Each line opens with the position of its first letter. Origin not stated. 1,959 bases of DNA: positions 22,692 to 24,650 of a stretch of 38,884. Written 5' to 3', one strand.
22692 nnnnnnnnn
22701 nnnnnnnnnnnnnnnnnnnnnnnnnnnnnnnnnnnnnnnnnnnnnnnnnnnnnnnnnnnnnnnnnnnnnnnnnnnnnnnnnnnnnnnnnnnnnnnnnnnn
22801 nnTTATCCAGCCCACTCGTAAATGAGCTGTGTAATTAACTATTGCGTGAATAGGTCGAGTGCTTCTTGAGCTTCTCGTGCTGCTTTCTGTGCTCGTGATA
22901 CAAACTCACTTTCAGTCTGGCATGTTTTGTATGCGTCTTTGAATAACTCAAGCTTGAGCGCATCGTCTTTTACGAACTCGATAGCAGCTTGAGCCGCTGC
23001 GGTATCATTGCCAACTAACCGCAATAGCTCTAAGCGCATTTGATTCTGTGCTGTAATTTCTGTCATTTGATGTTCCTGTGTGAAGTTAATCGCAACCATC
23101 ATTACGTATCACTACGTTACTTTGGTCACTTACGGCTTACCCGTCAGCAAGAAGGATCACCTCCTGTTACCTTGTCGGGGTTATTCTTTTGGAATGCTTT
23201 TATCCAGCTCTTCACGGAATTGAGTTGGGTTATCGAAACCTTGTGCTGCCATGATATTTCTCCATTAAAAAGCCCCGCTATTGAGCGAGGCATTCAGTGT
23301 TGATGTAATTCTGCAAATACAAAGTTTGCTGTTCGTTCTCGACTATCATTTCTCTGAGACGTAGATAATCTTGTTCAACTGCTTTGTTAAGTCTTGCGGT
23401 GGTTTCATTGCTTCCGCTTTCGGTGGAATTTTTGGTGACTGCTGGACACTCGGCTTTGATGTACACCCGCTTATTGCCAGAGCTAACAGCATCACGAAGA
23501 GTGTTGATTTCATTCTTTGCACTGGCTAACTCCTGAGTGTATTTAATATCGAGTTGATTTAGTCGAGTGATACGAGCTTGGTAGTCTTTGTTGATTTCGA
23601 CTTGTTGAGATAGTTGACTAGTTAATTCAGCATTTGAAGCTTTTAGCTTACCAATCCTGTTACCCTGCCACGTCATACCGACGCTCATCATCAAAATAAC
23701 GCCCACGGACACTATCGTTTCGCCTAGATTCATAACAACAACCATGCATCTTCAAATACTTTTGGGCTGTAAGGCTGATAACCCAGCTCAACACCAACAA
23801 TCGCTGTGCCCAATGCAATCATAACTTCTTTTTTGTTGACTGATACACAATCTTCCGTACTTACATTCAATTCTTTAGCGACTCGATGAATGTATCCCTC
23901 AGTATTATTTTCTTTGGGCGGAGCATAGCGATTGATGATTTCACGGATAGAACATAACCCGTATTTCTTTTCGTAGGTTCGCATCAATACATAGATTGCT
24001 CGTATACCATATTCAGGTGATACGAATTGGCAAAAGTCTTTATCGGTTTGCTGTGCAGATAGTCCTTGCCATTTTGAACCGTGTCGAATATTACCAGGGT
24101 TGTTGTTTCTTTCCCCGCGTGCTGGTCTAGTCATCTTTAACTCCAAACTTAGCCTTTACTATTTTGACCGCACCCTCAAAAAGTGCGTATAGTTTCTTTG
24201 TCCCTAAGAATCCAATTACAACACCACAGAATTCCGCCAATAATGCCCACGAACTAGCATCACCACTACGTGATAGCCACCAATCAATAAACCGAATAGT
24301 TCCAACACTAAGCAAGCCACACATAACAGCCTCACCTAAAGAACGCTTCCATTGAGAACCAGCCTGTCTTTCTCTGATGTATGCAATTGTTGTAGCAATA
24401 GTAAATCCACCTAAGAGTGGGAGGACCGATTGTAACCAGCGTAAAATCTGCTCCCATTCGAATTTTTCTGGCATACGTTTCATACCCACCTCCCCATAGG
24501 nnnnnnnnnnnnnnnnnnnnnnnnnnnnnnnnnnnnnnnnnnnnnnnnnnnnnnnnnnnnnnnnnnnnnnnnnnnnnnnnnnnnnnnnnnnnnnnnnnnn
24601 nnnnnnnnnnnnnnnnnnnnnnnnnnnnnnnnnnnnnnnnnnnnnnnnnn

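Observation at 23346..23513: Embedded Rz1-type o-spanin not in the ORF track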

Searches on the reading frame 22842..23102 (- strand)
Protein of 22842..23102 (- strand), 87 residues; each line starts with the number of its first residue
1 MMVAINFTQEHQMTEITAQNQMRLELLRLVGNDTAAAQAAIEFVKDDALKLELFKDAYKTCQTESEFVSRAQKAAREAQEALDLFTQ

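Call 51: search_protein_families(library=pfam, proteins=[window:22842-23102:-], max_evalue=0.001)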
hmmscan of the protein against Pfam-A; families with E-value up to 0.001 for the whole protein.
window:22842-23102:- (87 aa): 1 family
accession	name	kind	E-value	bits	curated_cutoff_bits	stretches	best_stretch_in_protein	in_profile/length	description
PF10834.13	DUF2560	-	1.5e-37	128.1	25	1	14-85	1-72/72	Protein of unknown function (DUF2560)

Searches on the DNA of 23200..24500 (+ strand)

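Call 6: search_dna_similar(query=window:23200-24500:+, collection=phages, mode=near, max_rows=25)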
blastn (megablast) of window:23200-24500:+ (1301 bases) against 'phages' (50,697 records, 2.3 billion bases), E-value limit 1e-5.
Records with a match: 4; places in all: 4; records where one place covers at least 80% of the query: 0.
Best place of each record, by identity: 90-95% 3; 80-90% 1.
By first word of the organism name: Proteus 2; Salmonella 1; Providencia 1.
By host as written in the record: Salmonella sp. 1; Proteus vulgaris 1; Proteus mirabilis 1; Providencia stuartii 1.
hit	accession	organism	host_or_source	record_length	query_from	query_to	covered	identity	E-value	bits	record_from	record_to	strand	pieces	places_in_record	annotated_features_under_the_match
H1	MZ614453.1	Salmonella phage MS2 LVA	Salmonella sp.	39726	1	938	72%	85.5%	0e+0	972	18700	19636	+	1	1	record has no annotation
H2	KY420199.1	Proteus phage vB_PvuS_Pm34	Proteus vulgaris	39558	1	417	32%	94.5%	0e+0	643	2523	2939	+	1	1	endopeptidase | hypothetical protein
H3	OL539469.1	Proteus phage vB_PmiP_Brookers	Proteus mirabilis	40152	104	424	25%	94.7%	1e-138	499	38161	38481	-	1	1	putative lysis protein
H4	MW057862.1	Providencia phage PSTCR7lys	Providencia stuartii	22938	308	417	8%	93.6%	4e-38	165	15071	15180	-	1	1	endopeptidase Rz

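Call 7: get_annotated_region(hit=H2, flank=2500)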
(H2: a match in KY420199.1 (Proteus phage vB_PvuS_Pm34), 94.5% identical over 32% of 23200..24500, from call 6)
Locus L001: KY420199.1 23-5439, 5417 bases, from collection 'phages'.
description: Proteus phage vB_PvuS_Pm34, complete genome.
organism: Proteus phage vB_PvuS_Pm34 (NCBI taxid 1933093)
taxonomy: Viruses; Duplodnaviria; Heunggongvirae; Uroviricota; Caudoviricetes; Hendrixvirinae
host: Proteus vulgaris; source: -; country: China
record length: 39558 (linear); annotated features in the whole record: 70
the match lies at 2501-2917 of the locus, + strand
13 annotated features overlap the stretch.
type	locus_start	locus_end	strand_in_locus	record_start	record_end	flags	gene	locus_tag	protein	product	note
CDS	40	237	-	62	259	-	-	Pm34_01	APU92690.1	hypothetical protein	gp1; hypothetical protein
CDS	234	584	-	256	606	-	-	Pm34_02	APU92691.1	holin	gp2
CDS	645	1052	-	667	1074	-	-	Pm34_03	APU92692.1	hypothetical protein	gp3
CDS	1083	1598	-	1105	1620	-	-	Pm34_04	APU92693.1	hypothetical protein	gp4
CDS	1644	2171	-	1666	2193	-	-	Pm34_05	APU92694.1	hypothetical protein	gp5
CDS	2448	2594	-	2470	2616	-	-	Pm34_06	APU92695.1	hypothetical protein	gp6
CDS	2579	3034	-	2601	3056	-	-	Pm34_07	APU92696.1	endopeptidase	gp7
CDS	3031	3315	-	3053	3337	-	-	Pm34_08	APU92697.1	endolysin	gp8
CDS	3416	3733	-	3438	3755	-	-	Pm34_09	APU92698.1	holin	gp9; holin #Lambda-like group I holin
CDS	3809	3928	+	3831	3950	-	-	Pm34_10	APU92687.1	hypothetical protein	gp10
CDS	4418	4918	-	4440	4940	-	-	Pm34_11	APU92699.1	antitermination protein Q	gp11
CDS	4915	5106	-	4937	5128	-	-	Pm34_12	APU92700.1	hypothetical protein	gp12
CDS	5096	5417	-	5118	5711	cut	-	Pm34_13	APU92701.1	NinG rap recombination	gp13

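Call 8: get_annotated_region(hit=H3, flank=2500)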
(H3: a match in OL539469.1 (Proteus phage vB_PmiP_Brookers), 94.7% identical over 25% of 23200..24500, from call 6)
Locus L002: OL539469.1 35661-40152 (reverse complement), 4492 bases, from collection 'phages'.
description: Proteus phage vB_PmiP_Brookers, complete genome.
organism: Proteus phage vB_PmiP_Brookers (NCBI taxid 2902683)
taxonomy: Viruses; Duplodnaviria; Heunggongvirae; Uroviricota; Caudoviricetes; Lederbergvirus
host: Proteus mirabilis; source: raw sewage; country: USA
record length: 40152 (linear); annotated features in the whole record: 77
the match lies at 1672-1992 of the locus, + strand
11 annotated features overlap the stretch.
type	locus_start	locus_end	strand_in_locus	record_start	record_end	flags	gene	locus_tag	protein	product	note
CDS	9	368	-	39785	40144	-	-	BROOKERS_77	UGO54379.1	hypothetical protein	gp77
CDS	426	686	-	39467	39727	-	-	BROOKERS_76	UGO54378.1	putative DUF2560 domain-containing protein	gp76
CDS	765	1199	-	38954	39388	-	-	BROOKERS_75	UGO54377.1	hypothetical protein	gp75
CDS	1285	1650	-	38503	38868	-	-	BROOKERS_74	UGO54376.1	hypothetical protein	gp74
CDS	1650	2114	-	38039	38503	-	-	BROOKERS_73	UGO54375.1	putative lysis protein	gp73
CDS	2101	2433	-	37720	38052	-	-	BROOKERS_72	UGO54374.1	putative M15 family peptidase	gp72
CDS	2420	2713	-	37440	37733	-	-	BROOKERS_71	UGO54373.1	putative holin family protein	gp71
CDS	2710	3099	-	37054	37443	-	-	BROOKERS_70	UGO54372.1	putative membrane protein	gp70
tRNA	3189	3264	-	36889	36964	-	-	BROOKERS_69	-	tRNA-Met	tRNA-Met (cat)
CDS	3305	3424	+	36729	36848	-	-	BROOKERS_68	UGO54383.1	hypothetical protein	gp68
CDS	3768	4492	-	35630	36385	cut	-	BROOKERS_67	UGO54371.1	putative antitermination protein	gp67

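Call 9: get_annotated_region(hit=H1, flank=1500)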
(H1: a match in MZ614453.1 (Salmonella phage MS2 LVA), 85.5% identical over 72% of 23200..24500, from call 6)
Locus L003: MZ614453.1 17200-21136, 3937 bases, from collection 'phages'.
description: UNVERIFIED: Salmonella phage MS2 LVA, complete genome.
organism: Salmonella phage MS2 LVA (NCBI taxid 2862950)
taxonomy: Viruses; Duplodnaviria; Heunggongvirae; Uroviricota; Caudoviricetes; Lederbergvirus
host: Salmonella sp.; source: -; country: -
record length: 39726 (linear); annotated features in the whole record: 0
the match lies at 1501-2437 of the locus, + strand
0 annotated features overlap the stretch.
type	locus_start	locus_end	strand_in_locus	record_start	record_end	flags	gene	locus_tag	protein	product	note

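Call 10: get_annotated_region(hit=H4, flank=1500)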
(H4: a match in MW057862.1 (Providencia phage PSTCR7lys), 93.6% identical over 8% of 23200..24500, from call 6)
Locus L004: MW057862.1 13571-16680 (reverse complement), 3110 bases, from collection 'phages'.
description: Providencia phage PSTCR7lys, partial genome.
organism: Providencia phage PSTCR7lys (NCBI taxid 2783550)
taxonomy: Viruses; Duplodnaviria; Heunggongvirae; Uroviricota; Caudoviricetes
host: Providencia stuartii; source: sewage sample; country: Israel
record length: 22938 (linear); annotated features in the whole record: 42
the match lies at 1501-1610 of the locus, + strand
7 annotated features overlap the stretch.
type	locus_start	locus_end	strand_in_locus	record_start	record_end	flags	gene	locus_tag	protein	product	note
CDS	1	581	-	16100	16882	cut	-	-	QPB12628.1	hypothetical protein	Phage protein (ACLAME 496)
CDS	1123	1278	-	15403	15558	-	-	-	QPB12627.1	hypothetical protein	-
CDS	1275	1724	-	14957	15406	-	-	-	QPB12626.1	endopeptidase Rz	-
CDS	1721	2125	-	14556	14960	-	-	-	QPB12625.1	hypothetical protein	-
CDS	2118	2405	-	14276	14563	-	-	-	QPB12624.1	hypothetical protein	-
CDS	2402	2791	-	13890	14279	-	-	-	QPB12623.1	hypothetical protein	-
CDS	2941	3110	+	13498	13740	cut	-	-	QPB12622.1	hypothetical protein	-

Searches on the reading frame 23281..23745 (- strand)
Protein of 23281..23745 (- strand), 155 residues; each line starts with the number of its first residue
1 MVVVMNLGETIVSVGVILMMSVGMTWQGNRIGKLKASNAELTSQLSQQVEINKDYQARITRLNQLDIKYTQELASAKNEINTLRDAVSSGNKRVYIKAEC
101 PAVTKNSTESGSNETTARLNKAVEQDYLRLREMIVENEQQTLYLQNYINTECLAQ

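Call 4: search_protein_families(library=pfam, proteins=[window:23281-23745:-], max_evalue=1)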
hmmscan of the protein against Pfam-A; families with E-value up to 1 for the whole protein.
window:23281-23745:- (155 aa): 9 families
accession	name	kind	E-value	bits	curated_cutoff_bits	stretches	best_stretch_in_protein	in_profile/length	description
PF03245.18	Phage_lysis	-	1.2e-29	103.5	25.4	1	34-152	5-125/126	Bacteriophage Rz lysis protein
PF04977.20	DivIC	-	0.0021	18.3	28.9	1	15-73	3-60/80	Septum formation initiator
PF25443.1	ANG-1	-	0.027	15.1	28.5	1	43-94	14-69/105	ANG-1-like domain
PF00943.25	Alpha_E2_glycop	-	0.033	13.4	27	1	36-103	28-95/403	Alphavirus E2 glycoprotein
PF08702.15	Fib_alpha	-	0.037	14.7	29.9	1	78-150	42-113/143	Fibrinogen alpha/beta chain family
PF20993.2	CENPH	-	0.054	14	27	1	29-135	74-167/175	CENPH protein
PF18571.6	VWA_3_C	-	0.16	12.3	25.8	1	108-126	4-23/47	von Willebrand factor type A C-terminal domain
PF14362.11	DUF4407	-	0.35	10.6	31.3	1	35-141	114-211/297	Domain of unknown function (DUF4407)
PF21107.2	STPRs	-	0.37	11.7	27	0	55-102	22-69/74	STPRs (score and three amino acid peptide repeats)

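Call 5: search_protein_families(library=phrogs, proteins=[window:23281-23745:-], max_evalue=0.01)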
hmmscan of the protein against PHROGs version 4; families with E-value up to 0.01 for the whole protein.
window:23281-23745:- (155 aa): 8 families
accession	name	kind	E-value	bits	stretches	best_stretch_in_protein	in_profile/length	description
phrog_13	-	lysis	7e-43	147.3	1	11-153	11-153/154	Rz-like spanin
phrog_2466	-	lysis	3.8e-18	66.8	1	9-150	6-165/172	Rz-like spanin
phrog_2934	-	unknown function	9.5e-09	36.2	1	93-153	1-62/63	-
phrog_739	-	lysis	2.6e-06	28.7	1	12-89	9-91/122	Rz-like spanin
phrog_214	-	lysis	2.6e-06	28.4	1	10-88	12-86/176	Rz-like spanin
phrog_1327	-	lysis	7.6e-06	26.9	1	10-114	8-112/158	Rz-like spanin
phrog_5975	-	unknown function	0.00012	22.9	1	8-148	26-126/182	-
phrog_8566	-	unknown function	0.0051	17.9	1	9-100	8-98/127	-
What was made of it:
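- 23278..23745 (-): Rz (i-spanin) gene that contains Rz1. The start is ATG 23745 (155 aa) or ATG 23733 (151 aa, an ATGA overlap with the endolysin stop). It has an N-terminal TMD, two long helices and Cys96/Cys148. PF03245 1.2e-29, PHROG 13 7e-43 (calls 4, 5).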

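Call 19: find_related_loci(query=window:23281-23733:-, collection=genome_contigs, flank=2500)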
Query window:23281-23733:- (151 aa) in genome_contigs; peptide patterns used: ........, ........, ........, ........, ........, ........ (x = any residue, [..] = any of these).
74 stretches matched a pattern; 37 encode a relative of the query (tblastn E <= 1e-3); 36 distinct loci.
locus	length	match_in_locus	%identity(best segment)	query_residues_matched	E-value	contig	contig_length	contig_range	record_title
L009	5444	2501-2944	74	1-149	1e-70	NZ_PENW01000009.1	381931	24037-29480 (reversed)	Proteus cibi strain FJ2001126-3 scaffold11, whole genome shotgun sequence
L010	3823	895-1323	75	6-149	2e-68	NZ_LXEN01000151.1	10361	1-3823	Proteus myxofaciens ATCC 19692 Sequence00151, whole genome shotgun sequence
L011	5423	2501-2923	73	6-149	7e-67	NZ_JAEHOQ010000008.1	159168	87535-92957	Proteus vulgaris strain PR00166 PR00166_c0008, whole genome shotgun sequence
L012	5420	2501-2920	74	7-149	3e-66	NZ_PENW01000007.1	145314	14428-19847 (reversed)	Proteus cibi strain FJ2001126-3 scaffold16, whole genome shotgun sequence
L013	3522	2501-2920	73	7-149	4e-65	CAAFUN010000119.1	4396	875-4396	MAG TPA_asm: uncultured Bacteroides sp., isolate HGM04647, WGS project CAAFUN010000000 data, contig: SRS311530_1_k119_24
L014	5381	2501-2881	77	23-149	2e-61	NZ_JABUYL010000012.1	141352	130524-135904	Proteus sp. FME41 NODE_15_length_141352_cov_270.569, whole genome shotgun sequence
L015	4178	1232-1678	60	1-149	3e-56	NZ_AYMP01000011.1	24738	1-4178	Morganella morganii H1r Contig11, whole genome shotgun sequence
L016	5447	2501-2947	57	1-149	1e-49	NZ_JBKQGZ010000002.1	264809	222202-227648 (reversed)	Providencia sp. Me31A NODE_2_length_264809_cov_22.345437, whole genome shotgun sequence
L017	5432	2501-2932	51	6-149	2e-40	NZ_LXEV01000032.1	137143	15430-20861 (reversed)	Proteus hauseri ATCC 700826 Sequence00032, whole genome shotgun sequence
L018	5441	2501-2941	52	3-149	3e-40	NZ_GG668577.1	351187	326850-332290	Proteus mirabilis ATCC 29906 SCAFFOLD2, whole genome shotgun sequence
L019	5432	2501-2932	76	8-151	3e-69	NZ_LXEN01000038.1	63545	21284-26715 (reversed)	Proteus myxofaciens ATCC 19692 Sequence00038, whole genome shotgun sequence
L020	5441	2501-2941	51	3-149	7e-40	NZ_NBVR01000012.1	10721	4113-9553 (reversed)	Proteus alimentorum strain 08MAS0041 scaffold27, whole genome shotgun sequence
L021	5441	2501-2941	50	3-149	1e-38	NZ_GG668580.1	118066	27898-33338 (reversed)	Proteus mirabilis ATCC 29906 SCAFFOLD5, whole genome shotgun sequence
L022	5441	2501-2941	49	3-149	3e-38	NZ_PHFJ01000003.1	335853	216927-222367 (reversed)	Proteus penneri strain ATCC 33519 Scaffold3_1, whole genome shotgun sequence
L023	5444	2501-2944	46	2-148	1e-37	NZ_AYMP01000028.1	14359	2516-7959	Morganella morganii H1r Contig28, whole genome shotgun sequence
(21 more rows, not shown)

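Call 20: find_related_loci(query=window:23281-23733:-, collection=viral_contigs, flank=2500)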
Query window:23281-23733:- (151 aa) in viral_contigs; peptide patterns used: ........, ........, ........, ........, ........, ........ (x = any residue, [..] = any of these).
315 stretches matched a pattern; 284 encode a relative of the query (tblastn E <= 1e-3); the best 80 are kept; 80 distinct loci.
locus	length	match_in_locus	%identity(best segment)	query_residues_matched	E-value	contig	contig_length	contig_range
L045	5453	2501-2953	100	1-151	9e-99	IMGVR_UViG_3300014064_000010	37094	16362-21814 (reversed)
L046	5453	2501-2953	100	1-151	9e-99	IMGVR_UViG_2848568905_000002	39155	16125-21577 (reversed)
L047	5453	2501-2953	95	1-151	3e-94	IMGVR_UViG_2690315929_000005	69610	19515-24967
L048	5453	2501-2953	94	1-151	2e-93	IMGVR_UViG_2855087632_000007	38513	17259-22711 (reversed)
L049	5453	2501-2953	89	1-151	3e-88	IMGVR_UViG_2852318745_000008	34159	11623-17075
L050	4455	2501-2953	89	1-151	1e-86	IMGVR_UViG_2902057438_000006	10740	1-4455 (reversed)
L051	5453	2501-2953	89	1-151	1e-86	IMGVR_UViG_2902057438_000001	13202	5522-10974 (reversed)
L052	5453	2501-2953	89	1-151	1e-86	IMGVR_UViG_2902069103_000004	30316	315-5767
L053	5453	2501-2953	87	1-151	2e-86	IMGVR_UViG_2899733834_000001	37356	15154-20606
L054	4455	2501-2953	89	1-151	1e-86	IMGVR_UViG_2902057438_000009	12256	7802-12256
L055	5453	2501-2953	87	1-151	4e-86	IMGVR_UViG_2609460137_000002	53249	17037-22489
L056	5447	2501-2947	87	1-149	8e-86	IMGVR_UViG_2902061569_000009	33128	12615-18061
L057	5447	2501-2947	89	1-149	4e-85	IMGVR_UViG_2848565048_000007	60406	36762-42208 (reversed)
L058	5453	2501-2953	85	1-151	5e-83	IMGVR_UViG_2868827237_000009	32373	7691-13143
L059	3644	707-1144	84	7-151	2e-77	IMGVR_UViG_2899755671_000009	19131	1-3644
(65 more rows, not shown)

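Call 36: list_cluster_members(proteins=[window:23349-23513:-, window:23349-23522:-, window:23281-23733:-, window:23281-23745:-])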
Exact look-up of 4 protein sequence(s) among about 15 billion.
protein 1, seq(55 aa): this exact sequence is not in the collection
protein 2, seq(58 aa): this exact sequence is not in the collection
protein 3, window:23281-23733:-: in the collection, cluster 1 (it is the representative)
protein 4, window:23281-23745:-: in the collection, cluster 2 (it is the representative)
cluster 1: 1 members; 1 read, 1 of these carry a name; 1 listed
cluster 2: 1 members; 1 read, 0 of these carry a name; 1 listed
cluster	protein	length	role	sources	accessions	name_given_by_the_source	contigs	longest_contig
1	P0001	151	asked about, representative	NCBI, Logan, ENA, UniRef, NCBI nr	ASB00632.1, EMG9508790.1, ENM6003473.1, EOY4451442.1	TPA: lysis protein [Proteus mirabilis] | lysis protein n=1 Tax=Proteus mirabilis TaxID=584 RepID=UPI000B4A14BB | lysis protein [Proteus mirabilis]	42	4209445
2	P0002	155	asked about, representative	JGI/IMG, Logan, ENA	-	-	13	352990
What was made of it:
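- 23278..23745 (-): The 151-aa form is named 'lysis protein [Proteus mirabilis]' at NCBI (call 36).
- Checked: Neither the 55-aa nor the 58-aa sequence exists in a 15-billion-protein collection, although the enclosing Rz is recorded on 42 + 13 contigs (call 36).
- Gene callers did not call it on any of 55 contigs that carry this Rz (call 36).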

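Call 37: search_protein_families(library=ncbifam, proteins=[window:23281-23733:-], max_evalue=0.01)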
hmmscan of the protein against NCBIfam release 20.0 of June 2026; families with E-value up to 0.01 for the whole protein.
window:23281-23733:- (151 aa): 2 families
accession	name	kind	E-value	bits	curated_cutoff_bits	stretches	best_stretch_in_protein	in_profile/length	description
TIGR03545.1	TIGR03545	subfamily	0.0028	16.3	173.35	1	35-130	181-271/556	TIGR03545 family protein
NF052280.1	7_blade_YncE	equivalog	0.0078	15.1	400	1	47-141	49-144/338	7-bladed beta-propeller protein YncE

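Call 47: predict_structure(protein=window:23281-23733:-)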
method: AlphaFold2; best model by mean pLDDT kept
length: 151 residues; sequences in the alignment: 1
mean_pLDDT: 70.3   pTM: 0.33
mean pLDDT of the five models: 70.3, 68.2, 62.8, 60.5, 55.2
residues with pLDDT >= 90: 11; 70-90: 74; 50-70: 43; < 50: 23
segments of 3 or more residues with pLDDT < 50: 89-109
pLDDT, mean of each block of 10 residues (from residue 1): 61 65 76 83 87 90 87 76 61 39 44 68 78 76 66 42
secondary structure, 60 per line:
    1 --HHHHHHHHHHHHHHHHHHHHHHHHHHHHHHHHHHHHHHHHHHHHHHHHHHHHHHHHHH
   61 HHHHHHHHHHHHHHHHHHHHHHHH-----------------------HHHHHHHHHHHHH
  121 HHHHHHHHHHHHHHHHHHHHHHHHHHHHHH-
elements in order: H3-84 H108-150
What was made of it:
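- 23278..23745 (-): AF2 model has helix 3-84, low-confidence linker 85-107 and helix 108-150 (call 47).
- On Two-component spanin system (Rz/Rz1): The single-sequence AF2 model has helix 3-84, a low-confidence linker at 85-107 and helix 108-150, with mean pLDDT 70 (call 47).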
